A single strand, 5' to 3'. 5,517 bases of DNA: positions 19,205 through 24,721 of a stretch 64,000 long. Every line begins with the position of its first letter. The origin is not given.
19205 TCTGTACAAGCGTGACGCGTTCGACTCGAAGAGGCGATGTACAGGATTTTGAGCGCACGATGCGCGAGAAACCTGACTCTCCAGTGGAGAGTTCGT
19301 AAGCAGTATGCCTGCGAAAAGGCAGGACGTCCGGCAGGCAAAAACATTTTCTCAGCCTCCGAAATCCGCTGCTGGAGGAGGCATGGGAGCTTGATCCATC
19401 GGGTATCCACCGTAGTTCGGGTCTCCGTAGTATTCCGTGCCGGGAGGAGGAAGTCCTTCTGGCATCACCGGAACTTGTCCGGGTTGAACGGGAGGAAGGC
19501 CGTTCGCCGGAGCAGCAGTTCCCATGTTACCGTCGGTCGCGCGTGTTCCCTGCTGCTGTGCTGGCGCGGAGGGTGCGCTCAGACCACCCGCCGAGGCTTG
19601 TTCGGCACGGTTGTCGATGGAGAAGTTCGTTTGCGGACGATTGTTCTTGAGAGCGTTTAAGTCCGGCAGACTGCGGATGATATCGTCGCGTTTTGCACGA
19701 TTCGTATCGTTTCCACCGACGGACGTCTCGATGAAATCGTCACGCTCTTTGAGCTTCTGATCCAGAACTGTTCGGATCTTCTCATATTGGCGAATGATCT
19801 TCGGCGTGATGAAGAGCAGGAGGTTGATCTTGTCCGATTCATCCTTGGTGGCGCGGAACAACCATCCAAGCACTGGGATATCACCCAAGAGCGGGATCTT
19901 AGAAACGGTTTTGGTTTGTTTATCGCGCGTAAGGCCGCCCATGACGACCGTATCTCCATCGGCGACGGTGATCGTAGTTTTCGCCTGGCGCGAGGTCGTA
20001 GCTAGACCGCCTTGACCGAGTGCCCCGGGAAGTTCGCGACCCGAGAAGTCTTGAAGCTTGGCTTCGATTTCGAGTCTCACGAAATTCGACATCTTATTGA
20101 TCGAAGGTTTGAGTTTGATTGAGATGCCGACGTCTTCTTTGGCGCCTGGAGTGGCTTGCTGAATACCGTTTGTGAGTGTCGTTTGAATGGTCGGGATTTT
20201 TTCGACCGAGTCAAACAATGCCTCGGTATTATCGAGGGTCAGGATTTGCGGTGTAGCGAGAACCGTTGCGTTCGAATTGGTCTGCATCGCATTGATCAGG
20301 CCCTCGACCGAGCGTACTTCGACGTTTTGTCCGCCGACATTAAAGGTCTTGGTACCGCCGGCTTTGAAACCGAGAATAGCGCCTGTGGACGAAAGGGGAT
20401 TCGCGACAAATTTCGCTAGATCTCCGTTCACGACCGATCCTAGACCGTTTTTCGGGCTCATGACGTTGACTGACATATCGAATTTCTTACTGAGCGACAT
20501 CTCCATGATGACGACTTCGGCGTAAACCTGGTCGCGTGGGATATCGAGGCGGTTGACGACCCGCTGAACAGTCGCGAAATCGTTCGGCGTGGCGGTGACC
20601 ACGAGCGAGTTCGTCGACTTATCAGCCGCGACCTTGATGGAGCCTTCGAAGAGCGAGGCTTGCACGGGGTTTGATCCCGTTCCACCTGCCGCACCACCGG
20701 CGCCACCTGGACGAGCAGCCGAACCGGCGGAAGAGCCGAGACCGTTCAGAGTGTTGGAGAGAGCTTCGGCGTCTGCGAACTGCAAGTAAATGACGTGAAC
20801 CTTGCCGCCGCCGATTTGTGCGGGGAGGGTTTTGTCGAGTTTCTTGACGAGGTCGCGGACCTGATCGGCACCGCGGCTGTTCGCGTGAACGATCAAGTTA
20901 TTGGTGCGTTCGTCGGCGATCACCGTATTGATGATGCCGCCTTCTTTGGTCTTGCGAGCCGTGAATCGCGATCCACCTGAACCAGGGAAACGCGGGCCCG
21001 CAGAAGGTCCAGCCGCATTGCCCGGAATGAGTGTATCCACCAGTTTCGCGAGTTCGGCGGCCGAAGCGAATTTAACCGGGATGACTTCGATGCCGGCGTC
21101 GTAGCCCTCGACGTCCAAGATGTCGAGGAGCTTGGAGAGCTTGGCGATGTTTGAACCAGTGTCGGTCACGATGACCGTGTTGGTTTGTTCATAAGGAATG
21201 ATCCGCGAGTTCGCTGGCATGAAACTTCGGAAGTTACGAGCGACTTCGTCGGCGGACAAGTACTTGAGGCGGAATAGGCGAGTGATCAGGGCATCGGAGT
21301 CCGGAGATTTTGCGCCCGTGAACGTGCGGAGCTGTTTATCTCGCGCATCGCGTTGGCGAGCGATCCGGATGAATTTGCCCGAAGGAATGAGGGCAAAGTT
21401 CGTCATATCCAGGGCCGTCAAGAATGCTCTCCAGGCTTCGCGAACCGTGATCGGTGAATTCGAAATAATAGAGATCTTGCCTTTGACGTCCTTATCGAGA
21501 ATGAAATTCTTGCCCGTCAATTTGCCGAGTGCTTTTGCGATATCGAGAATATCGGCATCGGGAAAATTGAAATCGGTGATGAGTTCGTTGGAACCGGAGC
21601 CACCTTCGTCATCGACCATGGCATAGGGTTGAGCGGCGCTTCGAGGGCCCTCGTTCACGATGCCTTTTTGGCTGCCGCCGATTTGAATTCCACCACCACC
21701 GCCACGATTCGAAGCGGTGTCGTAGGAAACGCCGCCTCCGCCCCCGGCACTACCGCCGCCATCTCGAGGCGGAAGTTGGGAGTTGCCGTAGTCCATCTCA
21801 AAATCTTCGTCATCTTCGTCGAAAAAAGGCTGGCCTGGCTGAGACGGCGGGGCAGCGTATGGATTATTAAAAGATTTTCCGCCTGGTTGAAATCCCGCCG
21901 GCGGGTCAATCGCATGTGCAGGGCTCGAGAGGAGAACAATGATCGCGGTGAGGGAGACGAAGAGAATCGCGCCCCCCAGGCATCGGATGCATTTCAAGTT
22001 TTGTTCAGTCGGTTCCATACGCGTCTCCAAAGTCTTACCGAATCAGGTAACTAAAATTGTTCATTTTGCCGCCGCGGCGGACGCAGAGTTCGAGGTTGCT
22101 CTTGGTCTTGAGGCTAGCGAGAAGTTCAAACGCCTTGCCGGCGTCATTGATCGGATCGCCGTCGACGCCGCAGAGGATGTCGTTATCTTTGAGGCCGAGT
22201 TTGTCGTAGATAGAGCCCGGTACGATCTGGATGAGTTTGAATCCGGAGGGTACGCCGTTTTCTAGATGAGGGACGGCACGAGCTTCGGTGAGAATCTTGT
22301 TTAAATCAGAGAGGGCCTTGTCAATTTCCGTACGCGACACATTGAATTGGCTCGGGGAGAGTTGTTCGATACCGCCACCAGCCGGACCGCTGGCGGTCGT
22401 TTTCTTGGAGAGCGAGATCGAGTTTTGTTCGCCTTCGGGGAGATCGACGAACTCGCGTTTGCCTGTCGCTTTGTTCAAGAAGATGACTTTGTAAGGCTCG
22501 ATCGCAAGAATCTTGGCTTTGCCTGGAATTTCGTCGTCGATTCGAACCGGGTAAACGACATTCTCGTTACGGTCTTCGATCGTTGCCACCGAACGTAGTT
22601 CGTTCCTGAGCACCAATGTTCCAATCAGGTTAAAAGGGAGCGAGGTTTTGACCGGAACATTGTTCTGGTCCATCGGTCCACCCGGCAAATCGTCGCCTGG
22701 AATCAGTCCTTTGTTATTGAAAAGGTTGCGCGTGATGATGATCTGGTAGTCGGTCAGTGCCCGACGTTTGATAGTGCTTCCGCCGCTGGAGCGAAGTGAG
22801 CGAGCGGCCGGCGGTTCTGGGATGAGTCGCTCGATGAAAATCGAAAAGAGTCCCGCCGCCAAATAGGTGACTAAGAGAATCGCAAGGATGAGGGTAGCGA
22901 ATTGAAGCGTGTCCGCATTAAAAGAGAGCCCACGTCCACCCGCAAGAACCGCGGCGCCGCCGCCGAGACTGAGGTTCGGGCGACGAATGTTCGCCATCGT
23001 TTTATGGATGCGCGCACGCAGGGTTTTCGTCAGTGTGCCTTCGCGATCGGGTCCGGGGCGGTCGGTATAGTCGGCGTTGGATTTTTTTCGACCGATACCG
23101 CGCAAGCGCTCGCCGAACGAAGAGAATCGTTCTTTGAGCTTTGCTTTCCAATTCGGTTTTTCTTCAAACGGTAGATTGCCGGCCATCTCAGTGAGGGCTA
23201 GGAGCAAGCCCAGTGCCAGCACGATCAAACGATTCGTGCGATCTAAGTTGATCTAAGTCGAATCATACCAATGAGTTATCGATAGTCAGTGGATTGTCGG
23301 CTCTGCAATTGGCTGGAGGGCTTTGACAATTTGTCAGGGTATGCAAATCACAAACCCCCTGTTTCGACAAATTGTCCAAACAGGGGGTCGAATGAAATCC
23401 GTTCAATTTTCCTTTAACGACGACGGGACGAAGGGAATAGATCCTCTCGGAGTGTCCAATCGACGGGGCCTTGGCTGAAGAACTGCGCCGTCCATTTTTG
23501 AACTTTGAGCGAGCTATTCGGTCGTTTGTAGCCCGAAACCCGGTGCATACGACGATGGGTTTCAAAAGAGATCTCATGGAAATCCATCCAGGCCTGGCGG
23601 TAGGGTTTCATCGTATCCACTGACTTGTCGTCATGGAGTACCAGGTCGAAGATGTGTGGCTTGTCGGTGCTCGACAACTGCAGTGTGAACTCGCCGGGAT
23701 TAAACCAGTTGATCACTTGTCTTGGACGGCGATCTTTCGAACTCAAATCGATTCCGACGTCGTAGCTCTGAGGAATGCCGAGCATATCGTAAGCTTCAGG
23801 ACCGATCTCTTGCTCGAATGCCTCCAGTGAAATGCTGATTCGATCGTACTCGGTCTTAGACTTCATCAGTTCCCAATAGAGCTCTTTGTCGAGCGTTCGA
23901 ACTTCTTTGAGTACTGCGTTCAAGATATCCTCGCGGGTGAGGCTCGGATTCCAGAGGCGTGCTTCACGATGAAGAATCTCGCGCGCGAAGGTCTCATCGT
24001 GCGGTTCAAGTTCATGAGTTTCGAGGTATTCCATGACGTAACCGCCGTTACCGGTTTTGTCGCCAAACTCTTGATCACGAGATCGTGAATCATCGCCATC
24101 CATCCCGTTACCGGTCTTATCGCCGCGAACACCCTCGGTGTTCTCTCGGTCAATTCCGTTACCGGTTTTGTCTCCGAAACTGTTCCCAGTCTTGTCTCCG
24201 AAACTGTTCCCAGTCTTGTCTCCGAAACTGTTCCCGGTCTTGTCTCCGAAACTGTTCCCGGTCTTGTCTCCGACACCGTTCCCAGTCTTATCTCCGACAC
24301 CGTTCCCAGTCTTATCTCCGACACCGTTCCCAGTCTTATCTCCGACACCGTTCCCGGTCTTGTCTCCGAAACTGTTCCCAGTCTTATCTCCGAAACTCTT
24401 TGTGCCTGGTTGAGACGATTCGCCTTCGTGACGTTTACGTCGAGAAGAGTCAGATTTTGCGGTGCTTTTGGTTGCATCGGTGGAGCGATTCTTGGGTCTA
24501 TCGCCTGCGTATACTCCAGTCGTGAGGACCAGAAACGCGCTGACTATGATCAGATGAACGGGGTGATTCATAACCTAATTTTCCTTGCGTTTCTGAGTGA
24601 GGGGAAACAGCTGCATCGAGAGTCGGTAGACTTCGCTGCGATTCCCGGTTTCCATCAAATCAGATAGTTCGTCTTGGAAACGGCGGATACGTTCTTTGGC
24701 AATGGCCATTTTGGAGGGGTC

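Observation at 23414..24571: Secreted protein with perfect 24-bp tandem repeats (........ x ~13) immediately upstream of the T2SS operon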

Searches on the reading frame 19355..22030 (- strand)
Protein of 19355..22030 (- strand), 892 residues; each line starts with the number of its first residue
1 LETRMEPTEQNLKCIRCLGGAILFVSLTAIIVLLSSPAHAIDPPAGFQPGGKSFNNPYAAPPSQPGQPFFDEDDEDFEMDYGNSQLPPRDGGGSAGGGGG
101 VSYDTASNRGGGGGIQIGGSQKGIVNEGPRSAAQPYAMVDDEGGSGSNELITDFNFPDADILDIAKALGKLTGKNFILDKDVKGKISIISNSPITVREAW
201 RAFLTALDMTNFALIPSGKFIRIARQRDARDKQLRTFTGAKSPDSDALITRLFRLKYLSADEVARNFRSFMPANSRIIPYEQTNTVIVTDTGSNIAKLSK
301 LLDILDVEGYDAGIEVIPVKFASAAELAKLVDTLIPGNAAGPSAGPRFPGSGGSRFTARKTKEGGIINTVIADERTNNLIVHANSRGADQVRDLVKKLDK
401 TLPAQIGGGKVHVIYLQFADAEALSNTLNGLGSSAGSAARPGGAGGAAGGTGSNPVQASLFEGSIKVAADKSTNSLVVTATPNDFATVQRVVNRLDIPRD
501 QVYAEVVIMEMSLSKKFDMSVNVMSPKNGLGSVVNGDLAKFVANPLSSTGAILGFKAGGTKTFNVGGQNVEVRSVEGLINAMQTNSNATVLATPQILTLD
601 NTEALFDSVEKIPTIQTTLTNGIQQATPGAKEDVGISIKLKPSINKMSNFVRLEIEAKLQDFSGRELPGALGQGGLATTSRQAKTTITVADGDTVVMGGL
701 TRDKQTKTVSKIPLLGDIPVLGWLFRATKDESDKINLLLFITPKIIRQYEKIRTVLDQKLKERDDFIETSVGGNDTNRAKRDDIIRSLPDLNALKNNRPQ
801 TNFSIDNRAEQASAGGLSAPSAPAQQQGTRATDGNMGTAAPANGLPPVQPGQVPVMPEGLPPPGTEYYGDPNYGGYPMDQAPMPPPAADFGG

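Call 18: find_related_loci(query=window:19355-22030:-, collection=genome_contigs, flank=10000)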
Query window:19355-22030:- (892 aa) in genome_contigs; peptide patterns used: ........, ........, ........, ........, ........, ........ (x = any residue, [..] = any of these).
163 stretches matched a pattern; 86 encode a relative of the query (tblastn E <= 1e-3); the best 80 are kept; 80 distinct loci.
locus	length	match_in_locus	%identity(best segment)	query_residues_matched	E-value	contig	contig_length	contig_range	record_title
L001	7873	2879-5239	66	14-815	0e+0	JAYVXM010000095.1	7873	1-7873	MAG: Bdellovibrionales bacterium isolate GL85_DN_concoct_39 GL85_DN_concoct_39_94, whole genome shotgun sequence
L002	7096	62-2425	65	8-807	0e+0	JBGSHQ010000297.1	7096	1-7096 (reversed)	MAG: Bdellovibrionia bacterium isolate JTS-AC109 k141_3047917, whole genome shotgun sequence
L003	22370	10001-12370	65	14-811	0e+0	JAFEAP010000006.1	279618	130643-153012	MAG: Bdellovibrionales bacterium isolate SZAS-2 CK_MAG-98__6__length-279618, whole genome shotgun sequence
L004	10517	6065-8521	63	8-822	0e+0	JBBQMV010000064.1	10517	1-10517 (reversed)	MAG: Bdellovibrionia bacterium isolate Co_metawrap_363 Cmw_363_k141_27075665_length_10517_cov_7.0000, whole genome shotg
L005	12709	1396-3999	60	12-864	0e+0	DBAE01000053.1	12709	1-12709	MAG TPA_asm: Bacteriovoracaceae bacterium UBA1018 UBA1018_contig_132003, whole genome shotgun sequence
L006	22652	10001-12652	59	1-886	0e+0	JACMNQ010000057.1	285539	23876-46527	MAG: Oligoflexia bacterium isolate LF-bin-178 FL-bin-178-contig-k141_1998683, whole genome shotgun sequence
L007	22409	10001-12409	62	13-825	0e+0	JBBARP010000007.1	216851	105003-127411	MAG: Bdellovibrionia bacterium isolate EUL_222 ctg7-EUL_222, whole genome shotgun sequence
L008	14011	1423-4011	59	1-863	0e+0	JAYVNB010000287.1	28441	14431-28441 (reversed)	MAG: Bacteriovoracaceae bacterium isolate GL65_DN_concoct_128 GL65_DN_concoct_128_286, whole genome shotgun sequence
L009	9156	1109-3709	57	7-891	0e+0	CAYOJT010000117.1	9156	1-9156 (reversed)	MAG TPA_asm: uncultured Bacteriovoracaceae bacterium isolate SRP189682_co1_492 genome assembly, contig: NODE_18687_lengt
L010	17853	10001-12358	60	46-828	0e+0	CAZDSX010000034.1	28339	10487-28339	MAG TPA_asm: uncultured Bacteriovorax sp. isolate SRP193358_co1_117 genome assembly, contig: NODE_3646_length_28339_cov_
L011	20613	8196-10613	58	5-820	0e+0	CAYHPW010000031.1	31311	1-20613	MAG TPA_asm: uncultured Bacteriovoracaceae bacterium isolate ERP119705_co14_164 genome assembly, contig: NODE_1076_lengt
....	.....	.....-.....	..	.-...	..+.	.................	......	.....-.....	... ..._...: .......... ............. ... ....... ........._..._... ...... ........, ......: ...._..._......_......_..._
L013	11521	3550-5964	58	4-806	0e+0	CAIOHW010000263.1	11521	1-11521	MAG: Oligoflexia bacterium isolate ErkenSummer_bin-2104 genome assembly, contig: bin-2104:263/448, whole genome shotgun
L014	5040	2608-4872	61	46-812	0e+0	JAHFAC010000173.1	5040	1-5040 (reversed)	MAG: Bacteriovoracaceae bacterium isolate nzgw166 NODE_32725_length_5041_cov_1.872764, whole genome shotgun sequence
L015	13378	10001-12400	58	8-806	0e+0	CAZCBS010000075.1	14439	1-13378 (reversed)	MAG TPA_asm: uncultured Bacteriovoracaceae bacterium isolate binchicken_co185_82 genome assembly, contig: NODE_6250_leng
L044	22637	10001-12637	52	11-857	0e+0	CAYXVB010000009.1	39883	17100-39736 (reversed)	MAG TPA_asm: uncultured Bacteriovoracaceae bacterium isolate SRP342105_co1_315 genome assembly, contig: NODE_1247_length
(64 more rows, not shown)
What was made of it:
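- Tried and rejected: The best GspD match was 66% identical (call 18).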

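Call 70: search_protein_families(library=pfam, proteins=[L044:3020-4642:-, L003:5251-6186:-], max_evalue=0.01)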
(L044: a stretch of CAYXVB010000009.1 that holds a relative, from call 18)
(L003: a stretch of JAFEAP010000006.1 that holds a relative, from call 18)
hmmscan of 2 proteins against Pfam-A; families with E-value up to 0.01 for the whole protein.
L044:3020-4642:- (541 aa): 0 families

L003:5251-6186:- (312 aa): 0 families

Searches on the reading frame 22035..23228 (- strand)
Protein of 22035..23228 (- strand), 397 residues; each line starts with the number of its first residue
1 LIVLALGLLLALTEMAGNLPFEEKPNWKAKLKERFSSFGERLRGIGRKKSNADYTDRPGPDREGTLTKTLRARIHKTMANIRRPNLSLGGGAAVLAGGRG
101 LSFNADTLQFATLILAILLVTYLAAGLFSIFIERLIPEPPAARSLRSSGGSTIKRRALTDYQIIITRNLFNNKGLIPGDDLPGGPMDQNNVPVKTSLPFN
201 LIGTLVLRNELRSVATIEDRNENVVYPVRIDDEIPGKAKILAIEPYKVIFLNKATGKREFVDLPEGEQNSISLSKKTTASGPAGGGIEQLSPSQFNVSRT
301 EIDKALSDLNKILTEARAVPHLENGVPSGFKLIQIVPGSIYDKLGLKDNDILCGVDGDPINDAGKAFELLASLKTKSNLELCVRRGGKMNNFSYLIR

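Call 4: search_protein_families(library=pfam, proteins=[window:22035-23228:-], max_evalue=1)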
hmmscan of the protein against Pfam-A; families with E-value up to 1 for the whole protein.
window:22035-23228:- (397 aa): 4 families
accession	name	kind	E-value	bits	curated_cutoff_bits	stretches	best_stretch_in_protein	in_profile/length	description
PF11356.14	T2SSC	-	1.6e-07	31.7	27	1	115-253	2-133/141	Type II secretion system protein C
PF13180.12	PDZ_2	-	5.6e-06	27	27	1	334-393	18-77/80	PDZ domain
PF17820.7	PDZ_6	-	0.0016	18.6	27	1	334-384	4-53/54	PDZ domain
PF00595.29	PDZ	-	0.0051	17.6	23.2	1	329-381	26-78/81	PDZ domain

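Call 5: search_protein_families(library=ncbifam, proteins=[window:22035-23228:-], max_evalue=1)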
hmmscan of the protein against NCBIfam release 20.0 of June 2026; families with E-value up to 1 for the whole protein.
window:22035-23228:- (397 aa): 11 families
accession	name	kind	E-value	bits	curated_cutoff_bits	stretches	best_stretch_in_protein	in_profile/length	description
NF041515.1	GspC_delta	equivalog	2e-48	165.8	150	1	113-397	8-311/311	type II secretion system protein GspC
TIGR01713.1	typeII_sec_gspC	equivalog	4e-21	75.8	101.6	1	184-390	71-253/259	type II secretion system protein GspC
NF041616.1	T2SS_C_SYNERG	exception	2.1e-09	37.1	200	1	293-397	192-296/296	type II secretion system protein GspC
NF040960.1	MamE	equivalog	0.00068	18.3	800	1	328-394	467-533/659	magnetosome formation protease MamE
TIGR02037.1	degP_htrA_DO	subfamily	0.0011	18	416.2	1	327-392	258-323/434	Do family serine endopeptidase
NF041521.1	HhoA_HhoB_HtrA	equivalog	0.0017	17.7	450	1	328-392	263-327/335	HhoA/HhoB/HtrA family serine endopeptidase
NF047968.1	SerProtHtrA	equivalog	0.0071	15.7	470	1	326-391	287-352/357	serine protease HtrA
NF007242.0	PRK09681.1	equivalog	0.12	11.4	561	1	247-394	169-316/319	type II secretion system protein GspC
NF008189.1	PRK10942.1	equivalog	0.12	10.8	720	1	329-388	413-470/477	serine endoprotease DegP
NF011623.0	PRK15049.1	equivalog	0.23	10.3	773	1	74-140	26-85/499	L-asparagine permease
NF041199.1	trx7_PDZ_seleno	equivalog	0.28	10.1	300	1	338-390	213-384/390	Trx7/PDZ domain-containing (seleno)protein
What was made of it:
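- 22035..23228 (-): gspC (context only, not part of the module). NF041515 GspC_delta E 2e-48; Pfam T2SSC plus PDZ (calls 4, 5).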

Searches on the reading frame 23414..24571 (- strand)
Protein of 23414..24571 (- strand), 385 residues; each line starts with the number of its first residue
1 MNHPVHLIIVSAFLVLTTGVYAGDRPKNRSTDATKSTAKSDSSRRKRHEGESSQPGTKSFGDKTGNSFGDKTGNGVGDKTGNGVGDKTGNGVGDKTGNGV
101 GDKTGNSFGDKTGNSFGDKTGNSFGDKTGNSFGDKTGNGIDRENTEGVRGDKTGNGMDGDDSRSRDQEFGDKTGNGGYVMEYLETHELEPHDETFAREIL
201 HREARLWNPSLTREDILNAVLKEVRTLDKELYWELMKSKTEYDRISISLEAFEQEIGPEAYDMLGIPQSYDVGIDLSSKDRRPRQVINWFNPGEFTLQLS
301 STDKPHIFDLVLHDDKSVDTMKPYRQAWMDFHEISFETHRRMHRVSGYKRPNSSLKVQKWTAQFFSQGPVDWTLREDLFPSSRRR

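Call 4: search_protein_families(library=pfam, proteins=[window:23414-24571:-], max_evalue=1)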
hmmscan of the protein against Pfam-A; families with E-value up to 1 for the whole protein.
window:23414-24571:- (385 aa): 3 families
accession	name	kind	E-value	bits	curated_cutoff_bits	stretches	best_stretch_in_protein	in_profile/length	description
PF03991.18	Prion_octapep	-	0.00014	22.3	32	1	95-136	3-44/46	Copper binding octapeptide repeat region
PF01216.23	Calsequestrin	-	0.25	10.8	27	1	211-314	237-335/386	Calsequestrin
PF22584.1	CFAP143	-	0.5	10.5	27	1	26-124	80-174/437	Cilia- and flagella-associated protein 143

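Call 5: search_protein_families(library=ncbifam, proteins=[window:23414-24571:-], max_evalue=1)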
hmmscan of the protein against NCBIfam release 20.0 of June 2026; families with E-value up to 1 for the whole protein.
window:23414-24571:- (385 aa): 1 family
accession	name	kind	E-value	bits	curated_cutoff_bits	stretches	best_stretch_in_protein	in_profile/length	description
NF033849.1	ser_rich_anae_1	subfamily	0.017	12.5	650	1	36-164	252-384/1163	serine-rich protein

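Call 8: find_homologous_proteins(query=window:23414-24571:-)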
Query window:23414-24571:- (385 aa): 1 proteins with E <= 0.001 among 8000 candidates.
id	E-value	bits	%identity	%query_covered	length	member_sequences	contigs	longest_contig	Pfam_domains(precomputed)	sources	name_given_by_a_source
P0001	8.2e-260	880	100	100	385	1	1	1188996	-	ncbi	-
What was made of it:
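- The array is only about 246 bp and lies in a contig of 1.19 Mb (call 8).
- Tried and rejected: Repeat words probably swamped the 8000 candidates (call 8).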

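Call 11: find_encoding_contigs(protein=P0001, flank=10000, max_places=6)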
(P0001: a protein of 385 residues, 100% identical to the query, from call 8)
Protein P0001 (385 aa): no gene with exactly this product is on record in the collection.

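Call 37: predict_structure(protein=window:23417-24571:-)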
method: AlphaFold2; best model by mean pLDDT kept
length: 385 residues; sequences in the alignment: 1
mean_pLDDT: 34.2   pTM: 0.16
mean pLDDT of the five models: 34.2, 30.2, 30.0, 29.5, 27.2
residues with pLDDT >= 90: 0; 70-90: 0; 50-70: 1; < 50: 384
segments of 3 or more residues with pLDDT < 50: 2-385
pLDDT, mean of each block of 10 residues (from residue 1): 44 42 37 37 41 37 36 35 33 33 32 33 30 34 37 39 38 41 41 42 37 44 35 30 27 34 33 31 30 32 34 29 28 26 25 27 27 29 33
secondary structure, 60 per line:
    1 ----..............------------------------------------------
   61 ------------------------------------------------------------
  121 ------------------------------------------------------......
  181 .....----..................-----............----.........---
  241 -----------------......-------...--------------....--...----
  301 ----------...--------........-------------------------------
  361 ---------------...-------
elements in order: H5-18 H175-185 H190-207 H213-224 H229-237 H258-263 E271-273 E288-291 E294-296 E311-313 H322-329
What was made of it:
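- On RTX / other described Ca-binding or solenoid repeats: AlphaFold2 gives pLDDT about 33 over the array (call 37).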

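Call 38: search_protein_families(library=phrogs, proteins=[window:23414-24571:-], max_evalue=0.1)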
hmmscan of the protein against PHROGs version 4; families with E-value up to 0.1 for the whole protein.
window:23414-24571:- (385 aa): 1 family
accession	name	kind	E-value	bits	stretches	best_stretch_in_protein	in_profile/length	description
phrog_22557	-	unknown function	0.00021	22.4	1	60-140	40-120/136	-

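Call 39: search_protein_families(library=padloc, proteins=[window:23414-24571:-], max_evalue=0.1)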
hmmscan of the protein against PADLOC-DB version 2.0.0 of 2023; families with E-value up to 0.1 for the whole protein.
window:23414-24571:- (385 aa): 0 families
